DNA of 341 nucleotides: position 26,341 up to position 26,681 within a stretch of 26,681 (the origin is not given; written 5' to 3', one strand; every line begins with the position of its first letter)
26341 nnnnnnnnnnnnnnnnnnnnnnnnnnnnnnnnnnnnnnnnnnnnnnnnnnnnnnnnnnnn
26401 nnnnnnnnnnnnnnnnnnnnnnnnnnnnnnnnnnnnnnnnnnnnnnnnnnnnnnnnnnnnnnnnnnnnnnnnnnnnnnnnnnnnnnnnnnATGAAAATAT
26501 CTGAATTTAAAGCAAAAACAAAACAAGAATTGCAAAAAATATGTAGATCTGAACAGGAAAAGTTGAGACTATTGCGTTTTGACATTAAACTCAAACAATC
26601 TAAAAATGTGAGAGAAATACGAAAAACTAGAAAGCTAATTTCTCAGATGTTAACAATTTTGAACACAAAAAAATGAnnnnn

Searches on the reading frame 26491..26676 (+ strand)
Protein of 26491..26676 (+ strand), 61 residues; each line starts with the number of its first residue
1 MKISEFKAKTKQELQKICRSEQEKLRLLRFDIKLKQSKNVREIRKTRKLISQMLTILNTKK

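Call 11: search_protein_families(library=pfam, proteins=[window:26491-26676:+])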
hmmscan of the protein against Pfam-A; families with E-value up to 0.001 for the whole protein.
window:26491-26676:+ (61 aa): 1 family
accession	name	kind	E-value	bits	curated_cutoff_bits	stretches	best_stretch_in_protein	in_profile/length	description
PF00831.28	Ribosomal_L29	-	2.4e-08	34.3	24.5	1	4-60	1-57/57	Ribosomal L29 protein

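Call 26: find_encoding_contigs(protein=window:26491-26676:+, flank=10000, max_places=6)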
Protein window:26491-26676:+ (61 aa): 20 contigs read that carry it; 6 places shown.
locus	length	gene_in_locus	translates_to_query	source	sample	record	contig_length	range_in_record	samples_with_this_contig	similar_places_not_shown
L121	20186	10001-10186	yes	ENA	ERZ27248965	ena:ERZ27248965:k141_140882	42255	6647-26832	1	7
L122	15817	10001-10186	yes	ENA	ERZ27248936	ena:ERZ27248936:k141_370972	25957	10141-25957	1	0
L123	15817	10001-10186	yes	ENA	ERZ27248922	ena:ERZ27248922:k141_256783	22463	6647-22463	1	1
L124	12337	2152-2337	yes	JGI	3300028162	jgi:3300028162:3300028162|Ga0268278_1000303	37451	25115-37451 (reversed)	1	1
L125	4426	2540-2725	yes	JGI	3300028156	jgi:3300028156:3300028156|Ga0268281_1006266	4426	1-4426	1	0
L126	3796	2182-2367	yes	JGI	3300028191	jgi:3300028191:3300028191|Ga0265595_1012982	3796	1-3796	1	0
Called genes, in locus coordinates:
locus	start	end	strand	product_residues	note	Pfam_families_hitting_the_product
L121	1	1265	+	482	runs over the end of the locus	PF13567:DUF4131, PF03772:Competence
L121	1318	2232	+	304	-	PF00753:Lactamase_B, PF12706:Lactamase_B_2 (weak)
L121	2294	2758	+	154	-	PF00334:NDK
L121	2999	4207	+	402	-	PF00009:GTP_EFTU, PF03144:GTP_EFTU_D2, PF03143:GTP_EFTU_D3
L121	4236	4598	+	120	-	PF00338:Ribosomal_S10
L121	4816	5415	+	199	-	PF00297:Ribosomal_L3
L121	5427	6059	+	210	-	PF00573:Ribosomal_L4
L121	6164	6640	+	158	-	PF00276:Ribosomal_L23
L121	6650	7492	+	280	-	PF00181:Ribosomal_L2_N, PF03947:Ribosomal_L2_C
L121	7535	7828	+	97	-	PF00203:Ribosomal_S19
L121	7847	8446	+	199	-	PF00237:Ribosomal_L22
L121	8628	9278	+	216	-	PF07650:KH_2, PF00189:Ribosomal_S3_C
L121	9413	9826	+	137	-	PF00252:Ribosomal_L16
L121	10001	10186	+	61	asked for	PF00831:Ribosomal_L29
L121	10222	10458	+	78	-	PF00366:Ribosomal_S17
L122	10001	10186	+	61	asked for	PF00831:Ribosomal_L29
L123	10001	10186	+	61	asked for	PF00831:Ribosomal_L29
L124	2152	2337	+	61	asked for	PF00831:Ribosomal_L29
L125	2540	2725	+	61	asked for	PF00831:Ribosomal_L29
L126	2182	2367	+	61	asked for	PF00831:Ribosomal_L29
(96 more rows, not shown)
